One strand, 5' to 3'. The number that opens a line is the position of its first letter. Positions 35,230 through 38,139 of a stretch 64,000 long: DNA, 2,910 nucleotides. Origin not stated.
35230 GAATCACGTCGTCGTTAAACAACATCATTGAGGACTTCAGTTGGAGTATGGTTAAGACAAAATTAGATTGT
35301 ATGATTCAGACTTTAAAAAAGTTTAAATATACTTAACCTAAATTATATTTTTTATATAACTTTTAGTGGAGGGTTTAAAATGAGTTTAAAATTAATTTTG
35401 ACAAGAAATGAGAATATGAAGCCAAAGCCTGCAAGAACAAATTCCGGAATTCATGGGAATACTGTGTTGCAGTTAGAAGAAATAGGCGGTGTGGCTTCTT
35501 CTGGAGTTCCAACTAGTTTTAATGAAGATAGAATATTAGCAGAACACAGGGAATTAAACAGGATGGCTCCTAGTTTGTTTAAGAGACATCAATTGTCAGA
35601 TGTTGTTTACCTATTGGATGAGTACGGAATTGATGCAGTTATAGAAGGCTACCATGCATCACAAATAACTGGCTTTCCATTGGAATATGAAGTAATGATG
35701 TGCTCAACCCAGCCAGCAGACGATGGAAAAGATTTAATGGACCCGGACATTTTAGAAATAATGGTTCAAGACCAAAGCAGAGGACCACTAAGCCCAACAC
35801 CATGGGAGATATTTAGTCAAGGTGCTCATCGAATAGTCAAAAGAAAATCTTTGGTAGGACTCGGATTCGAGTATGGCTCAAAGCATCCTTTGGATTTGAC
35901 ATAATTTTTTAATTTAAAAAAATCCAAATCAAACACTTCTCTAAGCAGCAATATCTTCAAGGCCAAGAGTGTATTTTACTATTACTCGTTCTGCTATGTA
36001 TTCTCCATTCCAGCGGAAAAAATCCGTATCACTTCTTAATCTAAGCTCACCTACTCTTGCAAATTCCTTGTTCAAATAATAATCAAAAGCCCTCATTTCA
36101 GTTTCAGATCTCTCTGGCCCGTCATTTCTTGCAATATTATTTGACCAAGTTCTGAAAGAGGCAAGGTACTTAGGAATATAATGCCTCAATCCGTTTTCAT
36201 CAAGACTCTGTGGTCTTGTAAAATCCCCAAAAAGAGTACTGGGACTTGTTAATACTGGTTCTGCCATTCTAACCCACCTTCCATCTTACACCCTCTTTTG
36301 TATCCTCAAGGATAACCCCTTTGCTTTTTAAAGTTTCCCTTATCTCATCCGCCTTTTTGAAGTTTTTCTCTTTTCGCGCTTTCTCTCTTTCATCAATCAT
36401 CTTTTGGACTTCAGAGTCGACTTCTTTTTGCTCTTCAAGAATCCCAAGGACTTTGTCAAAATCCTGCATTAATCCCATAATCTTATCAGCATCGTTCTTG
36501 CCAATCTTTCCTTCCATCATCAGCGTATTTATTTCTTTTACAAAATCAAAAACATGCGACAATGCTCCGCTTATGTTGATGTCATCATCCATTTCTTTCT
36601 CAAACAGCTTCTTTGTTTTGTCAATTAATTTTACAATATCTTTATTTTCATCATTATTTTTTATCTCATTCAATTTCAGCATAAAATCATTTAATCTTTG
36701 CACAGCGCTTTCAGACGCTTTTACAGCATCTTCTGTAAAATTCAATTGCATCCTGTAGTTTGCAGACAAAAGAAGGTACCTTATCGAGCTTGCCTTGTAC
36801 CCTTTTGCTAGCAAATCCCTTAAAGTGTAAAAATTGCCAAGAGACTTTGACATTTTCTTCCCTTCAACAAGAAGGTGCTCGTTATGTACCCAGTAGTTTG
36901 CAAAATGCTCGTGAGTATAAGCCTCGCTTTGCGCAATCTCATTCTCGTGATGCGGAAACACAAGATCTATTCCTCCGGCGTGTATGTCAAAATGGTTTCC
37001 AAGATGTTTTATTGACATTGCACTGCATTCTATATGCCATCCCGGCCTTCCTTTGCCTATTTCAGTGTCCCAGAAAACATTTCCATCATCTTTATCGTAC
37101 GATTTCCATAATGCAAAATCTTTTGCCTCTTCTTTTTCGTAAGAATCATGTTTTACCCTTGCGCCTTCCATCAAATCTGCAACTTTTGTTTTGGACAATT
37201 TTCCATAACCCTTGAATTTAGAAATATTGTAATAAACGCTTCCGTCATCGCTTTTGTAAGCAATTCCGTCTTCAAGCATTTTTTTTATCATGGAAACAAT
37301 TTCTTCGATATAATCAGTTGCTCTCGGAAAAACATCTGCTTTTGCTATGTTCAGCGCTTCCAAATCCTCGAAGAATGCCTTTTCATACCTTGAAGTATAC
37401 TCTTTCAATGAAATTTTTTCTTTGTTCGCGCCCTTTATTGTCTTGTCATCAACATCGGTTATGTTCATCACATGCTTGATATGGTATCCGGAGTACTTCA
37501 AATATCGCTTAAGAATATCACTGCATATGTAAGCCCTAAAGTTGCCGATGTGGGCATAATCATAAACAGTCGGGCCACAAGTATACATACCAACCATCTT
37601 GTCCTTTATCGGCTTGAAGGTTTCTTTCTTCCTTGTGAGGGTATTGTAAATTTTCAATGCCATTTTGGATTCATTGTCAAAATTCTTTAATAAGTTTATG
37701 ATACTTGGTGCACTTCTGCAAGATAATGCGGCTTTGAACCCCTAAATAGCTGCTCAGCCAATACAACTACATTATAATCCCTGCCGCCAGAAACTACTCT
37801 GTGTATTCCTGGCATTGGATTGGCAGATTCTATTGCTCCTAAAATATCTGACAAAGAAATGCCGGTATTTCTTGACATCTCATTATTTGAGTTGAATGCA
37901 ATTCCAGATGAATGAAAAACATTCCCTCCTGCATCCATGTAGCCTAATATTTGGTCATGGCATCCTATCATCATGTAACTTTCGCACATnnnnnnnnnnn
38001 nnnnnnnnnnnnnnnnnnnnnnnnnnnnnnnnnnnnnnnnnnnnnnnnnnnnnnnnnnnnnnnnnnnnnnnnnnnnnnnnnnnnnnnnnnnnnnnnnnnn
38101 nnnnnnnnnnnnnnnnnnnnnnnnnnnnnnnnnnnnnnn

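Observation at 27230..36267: Small ORFs with Shine-Dalgarno motifs and CGT-type codon usage wedged between leaderless housekeeping genes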

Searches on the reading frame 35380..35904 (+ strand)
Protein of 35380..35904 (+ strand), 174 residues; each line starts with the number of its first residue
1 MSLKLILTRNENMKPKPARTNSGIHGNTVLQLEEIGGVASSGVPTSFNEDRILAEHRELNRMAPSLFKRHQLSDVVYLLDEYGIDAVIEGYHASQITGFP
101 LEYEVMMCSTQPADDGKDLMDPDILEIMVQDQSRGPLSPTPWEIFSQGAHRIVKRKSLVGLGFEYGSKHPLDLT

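Call 4: search_protein_families(library=pfam, max_evalue=0.1, proteins=[window:35380-35904:+])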
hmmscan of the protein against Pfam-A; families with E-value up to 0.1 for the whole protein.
window:35380-35904:+ (174 aa): 0 families

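Call 10: find_encoding_contigs(protein=window:35380-35904:+, flank=10000, max_places=6)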
Protein window:35380-35904:+ (174 aa): 6 contigs read that carry it; 4 places shown.
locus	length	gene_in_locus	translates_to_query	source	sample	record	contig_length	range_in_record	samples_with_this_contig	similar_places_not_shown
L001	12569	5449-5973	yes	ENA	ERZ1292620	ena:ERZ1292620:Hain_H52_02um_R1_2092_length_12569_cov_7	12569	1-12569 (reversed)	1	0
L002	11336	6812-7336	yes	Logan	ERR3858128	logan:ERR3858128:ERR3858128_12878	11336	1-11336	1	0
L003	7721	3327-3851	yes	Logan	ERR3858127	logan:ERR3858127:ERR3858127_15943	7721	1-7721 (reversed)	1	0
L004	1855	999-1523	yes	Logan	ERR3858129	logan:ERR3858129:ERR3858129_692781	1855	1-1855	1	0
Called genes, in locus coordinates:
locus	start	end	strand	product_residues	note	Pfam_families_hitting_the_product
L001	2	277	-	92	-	?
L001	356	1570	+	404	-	PF05673:DUF815 (faint), PF13191:AAA_16 (faint), PF13173:AAA_14 (faint), PF13401:AAA_22 (faint), PF00004:AAA, PF21960:RCF1-5-like_lid (weak)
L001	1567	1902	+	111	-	PF00581:Rhodanese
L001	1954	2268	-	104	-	-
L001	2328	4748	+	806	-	PF00133:tRNA-synt_1, PF01406:tRNA-synt_1e (faint), PF09334:tRNA-synt_1g, PF08264:Anticodon_1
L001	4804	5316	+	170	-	-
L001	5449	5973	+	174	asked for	-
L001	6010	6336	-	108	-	-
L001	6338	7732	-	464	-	PF00133:tRNA-synt_1 (faint), PF01406:tRNA-synt_1e, PF01921:tRNA-synt_1f (faint), PF09334:tRNA-synt_1g, PF09190:DALR_2, PF23493:CysS_C (weak)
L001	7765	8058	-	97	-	-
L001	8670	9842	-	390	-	-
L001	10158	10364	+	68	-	-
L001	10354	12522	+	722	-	-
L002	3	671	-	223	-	?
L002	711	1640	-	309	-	PF03741:TerC, PF04332:DUF475, PF03741:TerC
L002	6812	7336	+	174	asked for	-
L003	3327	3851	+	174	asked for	-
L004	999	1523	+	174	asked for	-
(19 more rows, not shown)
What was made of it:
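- Organism and backbone: identical contigs come from Hainich groundwater (call 10).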

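Call 20: find_homologous_proteins(query=window:35380-35904:+, max_evalue=0.01)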
Query window:35380-35904:+ (174 aa): 1 proteins with E <= 0.01 among 47 candidates.
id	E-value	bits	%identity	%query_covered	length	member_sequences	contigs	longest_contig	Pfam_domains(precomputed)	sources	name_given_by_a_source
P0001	2.8e-111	387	100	100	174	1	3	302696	-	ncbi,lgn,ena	ncbi:MAG: hypothetical protein AABX00_05935 [Nanoarchaeota archaeon]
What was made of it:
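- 35380..35904 (+): ORF-D, 174 aa, an orphan. SD GGAGGG lies 6 nt before the ATG, and a T6 run follows the stop. Only the protein itself was found among 5.8 billion proteins (call 20).
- On Orphan (ORFan) gene: ORF-D only: Only the protein itself was found among 5.8 billion proteins, using a word-seeded search (call 20).
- D is an orphan (call 20).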

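Call 24: search_protein_families(library=phrogs, max_evalue=0.1, proteins=[window:35380-35904:+])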
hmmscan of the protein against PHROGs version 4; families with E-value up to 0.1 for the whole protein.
window:35380-35904:+ (174 aa): 0 families

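Call 25: search_protein_families(library=ncbifam, max_evalue=0.1, proteins=[window:35380-35904:+])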
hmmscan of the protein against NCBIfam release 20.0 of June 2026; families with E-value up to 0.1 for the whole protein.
window:35380-35904:+ (174 aa): 0 families

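Call 26: search_protein_families(library=padloc, max_evalue=0.1, proteins=[window:35380-35904:+])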
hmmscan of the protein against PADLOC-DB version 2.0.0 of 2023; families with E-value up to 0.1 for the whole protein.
window:35380-35904:+ (174 aa): 0 families

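Call 36: find_related_loci(query=window:35380-35904:+, collection=viral_contigs, flank=5000)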
Query window:35380-35904:+ (174 aa) in viral_contigs; peptide patterns used: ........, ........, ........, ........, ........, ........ (x = any residue, [..] = any of these).
7 stretches matched a pattern; 1 encode a relative of the query (tblastn E <= 1e-3); 1 distinct loci.
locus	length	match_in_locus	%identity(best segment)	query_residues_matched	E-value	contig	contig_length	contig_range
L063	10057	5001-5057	53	155-173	2e-4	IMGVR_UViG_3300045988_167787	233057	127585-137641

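Call 77: predict_structure(protein=window:35380-35904:+)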
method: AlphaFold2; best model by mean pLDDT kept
length: 174 residues; sequences in the alignment: 1
mean_pLDDT: 32.0   pTM: 0.26
mean pLDDT of the five models: 32.0, 31.9, 28.7, 28.6, 25.3
residues with pLDDT >= 90: 0; 70-90: 0; 50-70: 2; < 50: 172
segments of 3 or more residues with pLDDT < 50: 1-64, 66-78, 80-174
pLDDT, mean of each block of 10 residues (from residue 1): 30 28 22 22 28 44 46 47 41 34 36 32 36 33 23 21 23 24
secondary structure, 60 per line:
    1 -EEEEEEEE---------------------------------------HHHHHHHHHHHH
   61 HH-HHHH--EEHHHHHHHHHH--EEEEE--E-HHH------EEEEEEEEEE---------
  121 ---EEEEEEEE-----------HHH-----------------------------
elements in order: E2-9 H49-62 H64-67 H72-81 E84-88 E102-111 E124-131
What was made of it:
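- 35380..35904 (+): AF2 single-sequence pLDDT is 32, which is uninformative (call 77).
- ORF-D has no homologue anywhere and no confident fold (calls 20, 77). D has no homologue and no confident fold (calls 20, 77).
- Tried and rejected: AF2 of ORF-D from a single sequence. pLDDT 32, unusable (call 77).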

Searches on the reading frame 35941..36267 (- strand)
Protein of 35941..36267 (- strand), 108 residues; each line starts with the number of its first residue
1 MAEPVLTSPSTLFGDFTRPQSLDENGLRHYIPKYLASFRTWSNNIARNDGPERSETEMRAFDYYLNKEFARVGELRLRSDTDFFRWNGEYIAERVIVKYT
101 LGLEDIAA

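Call 4: search_protein_families(library=pfam, max_evalue=0.1, proteins=[window:35941-36267:-])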
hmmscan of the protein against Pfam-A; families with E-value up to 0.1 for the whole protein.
window:35941-36267:- (108 aa): 0 families

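Call 24: search_protein_families(library=phrogs, max_evalue=0.1, proteins=[window:35941-36267:-])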
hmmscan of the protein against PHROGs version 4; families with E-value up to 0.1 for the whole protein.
window:35941-36267:- (108 aa): 0 families

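Call 25: search_protein_families(library=ncbifam, max_evalue=0.1, proteins=[window:35941-36267:-])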
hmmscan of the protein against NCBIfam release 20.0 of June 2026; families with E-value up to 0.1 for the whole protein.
window:35941-36267:- (108 aa): 0 families

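Call 26: search_protein_families(library=padloc, max_evalue=0.1, proteins=[window:35941-36267:-])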
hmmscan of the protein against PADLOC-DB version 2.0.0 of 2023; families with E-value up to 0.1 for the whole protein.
window:35941-36267:- (108 aa): 0 families

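Call 49: search_solved_structures(query=A2, max_evalue=10)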
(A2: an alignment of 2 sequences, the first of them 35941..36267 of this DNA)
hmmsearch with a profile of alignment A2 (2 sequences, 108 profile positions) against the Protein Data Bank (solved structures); distinct sequences matched with E-value up to 10: 3.
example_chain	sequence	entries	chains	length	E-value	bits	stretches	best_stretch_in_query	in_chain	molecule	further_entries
10lk_L2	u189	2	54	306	0.025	18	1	22-81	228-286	Flagellar Coiling Protein A (FcpA) | Flagellar Coiling Protein FcpA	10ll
2vn5_B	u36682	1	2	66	1.3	12.5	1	12-65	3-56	ENDOGLUCANASE A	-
7zie_A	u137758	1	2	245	4.1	10.9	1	37-93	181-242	Gcf1p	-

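Call 68: find_related_loci(query=A2, collection=metagenome_contigs, flank=4000)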
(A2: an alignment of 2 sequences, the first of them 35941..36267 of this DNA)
Query A2 (108 aa) in metagenome_contigs; peptide patterns used: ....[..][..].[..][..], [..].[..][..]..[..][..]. (x = any residue, [..] = any of these).
74 stretches matched a pattern; 1 encode a relative of the query (tblastn E <= 1e-3); 1 distinct loci.
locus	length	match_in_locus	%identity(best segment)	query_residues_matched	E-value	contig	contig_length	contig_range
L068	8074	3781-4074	71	11-108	1e-44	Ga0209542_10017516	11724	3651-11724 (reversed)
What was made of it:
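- E is present in L068 (call 68).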

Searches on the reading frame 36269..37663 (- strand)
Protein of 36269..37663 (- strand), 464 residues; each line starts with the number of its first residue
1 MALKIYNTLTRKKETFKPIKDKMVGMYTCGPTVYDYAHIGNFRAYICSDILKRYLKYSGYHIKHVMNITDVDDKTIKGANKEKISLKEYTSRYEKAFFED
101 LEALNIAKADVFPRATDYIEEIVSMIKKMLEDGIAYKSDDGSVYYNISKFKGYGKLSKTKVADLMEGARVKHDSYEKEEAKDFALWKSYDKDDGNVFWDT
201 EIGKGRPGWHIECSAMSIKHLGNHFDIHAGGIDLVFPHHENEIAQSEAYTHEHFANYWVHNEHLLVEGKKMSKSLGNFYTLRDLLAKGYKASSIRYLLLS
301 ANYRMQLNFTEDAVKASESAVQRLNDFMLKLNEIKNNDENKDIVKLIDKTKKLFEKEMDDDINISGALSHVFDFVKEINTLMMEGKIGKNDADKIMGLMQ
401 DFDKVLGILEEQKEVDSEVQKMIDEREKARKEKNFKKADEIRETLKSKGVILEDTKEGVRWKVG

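Call 5: search_protein_families(library=pfam, max_evalue=0.001, proteins=[window:36269-37663:-])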
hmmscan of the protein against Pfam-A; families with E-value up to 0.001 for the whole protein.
window:36269-37663:- (464 aa): 7 families
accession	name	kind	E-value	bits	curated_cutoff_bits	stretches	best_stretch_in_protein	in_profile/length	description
PF01406.26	tRNA-synt_1e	-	7.9e-118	393.7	27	1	16-317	2-299/301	tRNA synthetases class I (C) catalytic domain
PF09334.17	tRNA-synt_1g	-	1.9e-14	53.7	20.1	2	35-144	12-122/391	tRNA synthetases class I (M)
PF09190.17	DALR_2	-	2.8e-10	41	22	1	354-410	2-57/57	DALR domain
PF23493.1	CysS_C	-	2.9e-07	30.9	23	1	414-461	3-50/51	Cysteinyl-tRNA ligase anticodon binding domain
PF01921.24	tRNA-synt_1f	-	3.7e-06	26.5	27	0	262-339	273-349/360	tRNA synthetases class I (K)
PF00133.28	tRNA-synt_1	-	5.1e-06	25.9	22.7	1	226-309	330-413/414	tRNA synthetases class I (I, L, M and V)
PF00749.27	tRNA-synt_1c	-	0.00024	20.6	23.4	1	88-139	47-98/314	tRNA synthetases class I (E and Q), catalytic domain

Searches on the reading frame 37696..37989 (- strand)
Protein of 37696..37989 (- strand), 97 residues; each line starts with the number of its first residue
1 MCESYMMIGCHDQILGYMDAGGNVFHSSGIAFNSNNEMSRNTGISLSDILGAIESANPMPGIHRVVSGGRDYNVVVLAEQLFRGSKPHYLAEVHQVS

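Call 4: search_protein_families(library=pfam, max_evalue=0.1, proteins=[window:37696-37989:-])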
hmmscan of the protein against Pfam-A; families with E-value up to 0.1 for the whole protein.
window:37696-37989:- (97 aa): 0 families

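Call 24: search_protein_families(library=phrogs, max_evalue=0.1, proteins=[window:37696-37989:-])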
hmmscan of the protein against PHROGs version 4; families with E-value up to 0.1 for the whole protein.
window:37696-37989:- (97 aa): 0 families

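Call 25: search_protein_families(library=ncbifam, max_evalue=0.1, proteins=[window:37696-37989:-])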
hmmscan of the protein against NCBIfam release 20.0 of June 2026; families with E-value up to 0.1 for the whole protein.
window:37696-37989:- (97 aa): 0 families

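Call 26: search_protein_families(library=padloc, max_evalue=0.1, proteins=[window:37696-37989:-])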
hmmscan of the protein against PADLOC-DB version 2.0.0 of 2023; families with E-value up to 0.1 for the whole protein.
window:37696-37989:- (97 aa): 0 families

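Call 48: search_solved_structures(query=A3, max_evalue=10)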
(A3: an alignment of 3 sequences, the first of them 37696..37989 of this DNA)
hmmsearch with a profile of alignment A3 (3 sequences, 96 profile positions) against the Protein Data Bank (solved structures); distinct sequences matched with E-value up to 10: 3.
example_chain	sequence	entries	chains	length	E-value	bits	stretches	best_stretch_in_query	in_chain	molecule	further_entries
2d4y_A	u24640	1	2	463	0.026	17.8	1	38-79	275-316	Flagellar hook-associated protein 1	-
9go6_A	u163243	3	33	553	0.038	17.3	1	38-79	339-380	Flagellar hook-associated protein 1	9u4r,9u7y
5cwp_A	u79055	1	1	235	5.3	10.4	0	29-55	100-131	Designed helical repeat protein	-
